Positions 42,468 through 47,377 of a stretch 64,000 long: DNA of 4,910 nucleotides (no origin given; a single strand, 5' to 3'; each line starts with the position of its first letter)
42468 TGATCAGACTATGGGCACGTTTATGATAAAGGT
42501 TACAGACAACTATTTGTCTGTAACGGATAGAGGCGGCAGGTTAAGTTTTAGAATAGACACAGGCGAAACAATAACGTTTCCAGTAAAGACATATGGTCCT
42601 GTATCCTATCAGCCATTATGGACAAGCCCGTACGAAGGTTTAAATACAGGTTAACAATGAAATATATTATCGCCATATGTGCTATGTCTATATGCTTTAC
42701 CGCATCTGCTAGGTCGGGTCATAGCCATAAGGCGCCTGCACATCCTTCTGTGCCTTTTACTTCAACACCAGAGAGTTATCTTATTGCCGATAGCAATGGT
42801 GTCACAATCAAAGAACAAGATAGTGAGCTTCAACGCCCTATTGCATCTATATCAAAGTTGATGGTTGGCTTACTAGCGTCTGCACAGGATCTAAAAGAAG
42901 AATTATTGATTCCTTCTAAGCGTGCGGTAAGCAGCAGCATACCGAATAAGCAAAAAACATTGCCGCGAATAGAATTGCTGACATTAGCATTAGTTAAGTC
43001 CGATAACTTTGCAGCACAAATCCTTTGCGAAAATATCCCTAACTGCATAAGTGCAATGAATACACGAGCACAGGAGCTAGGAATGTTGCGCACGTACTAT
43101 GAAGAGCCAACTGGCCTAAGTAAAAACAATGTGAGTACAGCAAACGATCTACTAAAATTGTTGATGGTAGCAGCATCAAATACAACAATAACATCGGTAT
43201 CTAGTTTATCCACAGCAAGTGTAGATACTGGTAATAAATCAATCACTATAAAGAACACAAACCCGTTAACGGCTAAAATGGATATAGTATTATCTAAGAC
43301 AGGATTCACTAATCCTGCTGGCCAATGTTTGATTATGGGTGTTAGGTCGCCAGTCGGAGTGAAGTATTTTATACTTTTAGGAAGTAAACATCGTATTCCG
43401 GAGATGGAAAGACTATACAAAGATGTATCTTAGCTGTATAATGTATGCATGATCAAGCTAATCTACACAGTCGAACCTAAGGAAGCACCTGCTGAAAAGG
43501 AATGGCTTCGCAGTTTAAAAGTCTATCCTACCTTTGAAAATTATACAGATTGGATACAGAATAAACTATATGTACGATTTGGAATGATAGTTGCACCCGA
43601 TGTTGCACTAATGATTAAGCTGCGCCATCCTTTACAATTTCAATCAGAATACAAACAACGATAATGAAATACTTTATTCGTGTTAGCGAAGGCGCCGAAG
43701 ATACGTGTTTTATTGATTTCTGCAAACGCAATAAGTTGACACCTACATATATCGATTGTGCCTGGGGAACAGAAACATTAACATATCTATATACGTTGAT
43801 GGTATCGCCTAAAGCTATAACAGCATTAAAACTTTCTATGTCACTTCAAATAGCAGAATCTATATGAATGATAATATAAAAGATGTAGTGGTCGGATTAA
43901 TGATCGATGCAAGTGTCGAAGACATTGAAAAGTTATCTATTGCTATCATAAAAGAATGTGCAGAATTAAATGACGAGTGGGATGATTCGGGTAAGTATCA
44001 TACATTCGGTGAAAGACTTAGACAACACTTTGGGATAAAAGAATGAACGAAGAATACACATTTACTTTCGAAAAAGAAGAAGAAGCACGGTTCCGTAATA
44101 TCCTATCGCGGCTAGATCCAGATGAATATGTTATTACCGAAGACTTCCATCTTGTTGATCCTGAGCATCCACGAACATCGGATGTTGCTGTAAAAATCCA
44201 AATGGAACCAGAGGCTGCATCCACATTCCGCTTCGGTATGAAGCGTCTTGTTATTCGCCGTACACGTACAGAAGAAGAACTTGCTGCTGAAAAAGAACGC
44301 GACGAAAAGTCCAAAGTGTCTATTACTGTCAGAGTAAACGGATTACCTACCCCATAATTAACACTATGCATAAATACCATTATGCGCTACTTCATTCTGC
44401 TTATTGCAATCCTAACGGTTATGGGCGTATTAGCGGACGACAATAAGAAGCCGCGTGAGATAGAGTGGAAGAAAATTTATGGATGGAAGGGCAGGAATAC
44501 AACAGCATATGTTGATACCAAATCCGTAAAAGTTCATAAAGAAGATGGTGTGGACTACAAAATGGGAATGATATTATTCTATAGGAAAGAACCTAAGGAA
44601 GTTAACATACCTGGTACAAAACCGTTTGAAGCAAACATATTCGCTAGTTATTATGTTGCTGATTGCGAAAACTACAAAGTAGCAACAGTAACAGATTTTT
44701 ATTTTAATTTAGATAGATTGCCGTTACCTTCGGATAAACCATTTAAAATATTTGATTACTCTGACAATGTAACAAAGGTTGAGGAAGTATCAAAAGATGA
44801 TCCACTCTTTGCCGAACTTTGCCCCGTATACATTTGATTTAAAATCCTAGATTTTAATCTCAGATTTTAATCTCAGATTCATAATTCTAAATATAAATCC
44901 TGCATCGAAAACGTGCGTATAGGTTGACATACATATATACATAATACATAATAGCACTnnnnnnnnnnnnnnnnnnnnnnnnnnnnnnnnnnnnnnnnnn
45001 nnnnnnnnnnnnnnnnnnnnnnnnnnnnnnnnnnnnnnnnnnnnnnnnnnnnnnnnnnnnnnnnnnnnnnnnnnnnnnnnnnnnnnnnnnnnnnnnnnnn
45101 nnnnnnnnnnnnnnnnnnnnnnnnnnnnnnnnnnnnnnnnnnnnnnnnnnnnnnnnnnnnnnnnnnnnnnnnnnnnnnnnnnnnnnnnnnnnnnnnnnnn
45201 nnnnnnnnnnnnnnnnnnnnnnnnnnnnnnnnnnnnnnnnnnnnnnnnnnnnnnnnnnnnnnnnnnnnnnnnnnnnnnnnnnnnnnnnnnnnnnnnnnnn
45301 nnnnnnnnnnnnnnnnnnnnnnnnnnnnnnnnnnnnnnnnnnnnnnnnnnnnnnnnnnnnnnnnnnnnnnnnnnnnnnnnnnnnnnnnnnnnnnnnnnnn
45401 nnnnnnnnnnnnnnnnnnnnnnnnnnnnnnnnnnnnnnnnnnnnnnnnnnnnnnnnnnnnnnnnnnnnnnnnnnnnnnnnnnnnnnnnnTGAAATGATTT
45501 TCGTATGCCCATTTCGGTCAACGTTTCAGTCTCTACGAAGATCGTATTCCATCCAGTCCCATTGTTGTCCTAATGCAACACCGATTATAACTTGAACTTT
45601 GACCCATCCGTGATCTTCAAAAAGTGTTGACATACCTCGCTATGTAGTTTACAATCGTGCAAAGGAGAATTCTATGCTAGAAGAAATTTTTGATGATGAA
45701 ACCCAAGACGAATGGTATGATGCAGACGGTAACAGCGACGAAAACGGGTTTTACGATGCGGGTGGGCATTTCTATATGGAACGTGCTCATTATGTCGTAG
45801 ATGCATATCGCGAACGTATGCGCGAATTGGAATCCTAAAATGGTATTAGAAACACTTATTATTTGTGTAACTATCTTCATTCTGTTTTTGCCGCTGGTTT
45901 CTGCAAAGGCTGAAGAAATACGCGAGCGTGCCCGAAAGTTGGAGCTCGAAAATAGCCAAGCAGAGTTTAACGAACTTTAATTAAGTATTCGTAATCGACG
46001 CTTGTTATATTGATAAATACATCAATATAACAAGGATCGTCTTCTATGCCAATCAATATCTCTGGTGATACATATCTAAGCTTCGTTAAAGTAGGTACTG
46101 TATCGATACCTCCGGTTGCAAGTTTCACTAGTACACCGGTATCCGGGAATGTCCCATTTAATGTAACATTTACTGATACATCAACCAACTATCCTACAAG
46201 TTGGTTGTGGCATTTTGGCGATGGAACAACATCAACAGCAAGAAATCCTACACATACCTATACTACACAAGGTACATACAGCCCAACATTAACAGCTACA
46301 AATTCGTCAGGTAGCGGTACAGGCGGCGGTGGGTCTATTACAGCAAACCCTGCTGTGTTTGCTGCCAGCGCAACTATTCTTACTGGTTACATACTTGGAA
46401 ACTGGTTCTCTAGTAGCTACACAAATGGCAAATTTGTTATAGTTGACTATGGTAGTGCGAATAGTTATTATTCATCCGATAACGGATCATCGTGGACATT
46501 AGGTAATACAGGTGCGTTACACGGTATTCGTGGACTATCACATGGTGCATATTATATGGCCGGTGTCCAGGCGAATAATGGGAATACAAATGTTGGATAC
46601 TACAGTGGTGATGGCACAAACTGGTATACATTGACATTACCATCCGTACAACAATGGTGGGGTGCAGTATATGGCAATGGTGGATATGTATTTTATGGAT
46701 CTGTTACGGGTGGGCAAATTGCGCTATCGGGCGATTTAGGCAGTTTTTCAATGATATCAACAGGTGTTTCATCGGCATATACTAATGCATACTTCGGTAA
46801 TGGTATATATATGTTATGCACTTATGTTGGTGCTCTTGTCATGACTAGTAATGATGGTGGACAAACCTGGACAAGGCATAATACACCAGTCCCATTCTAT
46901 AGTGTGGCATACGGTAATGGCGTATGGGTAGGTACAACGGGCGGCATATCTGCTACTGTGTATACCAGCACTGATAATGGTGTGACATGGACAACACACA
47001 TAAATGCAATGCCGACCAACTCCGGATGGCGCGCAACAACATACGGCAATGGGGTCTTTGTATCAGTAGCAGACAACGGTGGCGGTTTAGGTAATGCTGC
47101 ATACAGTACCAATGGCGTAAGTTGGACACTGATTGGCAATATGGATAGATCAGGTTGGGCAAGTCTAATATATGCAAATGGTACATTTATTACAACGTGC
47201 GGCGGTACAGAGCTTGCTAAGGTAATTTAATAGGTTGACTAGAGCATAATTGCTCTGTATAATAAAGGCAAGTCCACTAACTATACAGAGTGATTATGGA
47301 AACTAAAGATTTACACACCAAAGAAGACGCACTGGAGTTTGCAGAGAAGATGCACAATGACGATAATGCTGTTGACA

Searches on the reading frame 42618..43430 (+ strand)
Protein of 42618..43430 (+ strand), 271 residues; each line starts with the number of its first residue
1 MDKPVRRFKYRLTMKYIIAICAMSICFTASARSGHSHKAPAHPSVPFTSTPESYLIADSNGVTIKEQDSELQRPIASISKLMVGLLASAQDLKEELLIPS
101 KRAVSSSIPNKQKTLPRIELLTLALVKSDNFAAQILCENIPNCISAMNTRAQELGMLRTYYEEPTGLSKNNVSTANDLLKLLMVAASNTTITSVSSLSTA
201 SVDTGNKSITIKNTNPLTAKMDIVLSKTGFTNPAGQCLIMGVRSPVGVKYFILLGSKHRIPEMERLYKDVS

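Call 73: search_protein_families(library=pfam, proteins=[window:42618-43430:+], max_evalue=0.001)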
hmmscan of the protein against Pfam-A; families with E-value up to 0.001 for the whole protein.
window:42618-43430:+ (271 aa): 2 families
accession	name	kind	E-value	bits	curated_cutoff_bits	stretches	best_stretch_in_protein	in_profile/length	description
PF00768.25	Peptidase_S11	-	7.3e-28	98.1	27.6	1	49-240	10-221/239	D-alanyl-D-alanine carboxypeptidase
PF13354.11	Beta-lactamase2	-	1.5e-09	38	22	1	69-182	17-143/214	Beta-lactamase enzyme family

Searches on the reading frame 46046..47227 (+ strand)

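Call 21: search_protein_families(library=phrogs, proteins=[window:46046-47227:+], max_evalue=0.001)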
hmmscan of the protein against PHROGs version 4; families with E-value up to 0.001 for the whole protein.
window:46046-47227:+ (394 aa): 0 families

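Call 31: search_protein_families(library=padloc, proteins=[window:46046-47227:+], max_evalue=0.01)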
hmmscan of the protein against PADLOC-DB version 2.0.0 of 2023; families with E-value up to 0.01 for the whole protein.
window:46046-47227:+ (394 aa): 0 families

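Call 52: search_protein_families(library=pfam, proteins=[window:46046-47227:+], max_evalue=0.01)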
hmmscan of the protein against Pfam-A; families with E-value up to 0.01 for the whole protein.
window:46046-47227:+ (394 aa): 4 families
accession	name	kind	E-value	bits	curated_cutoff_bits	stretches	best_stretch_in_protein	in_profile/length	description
PF18911.6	PKD_4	-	9e-18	64.6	27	1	32-92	16-76/85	PKD domain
PF00801.26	PKD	-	2.7e-09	37.3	23.5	1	36-90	13-71/80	PKD domain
PF13088.12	BNR_2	-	0.00016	21.6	31.4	0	291-367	70-143/277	BNR repeat-like domain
PF02012.26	BNR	-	0.0014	18.7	27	0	267-276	2-11/12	BNR/Asp-box repeat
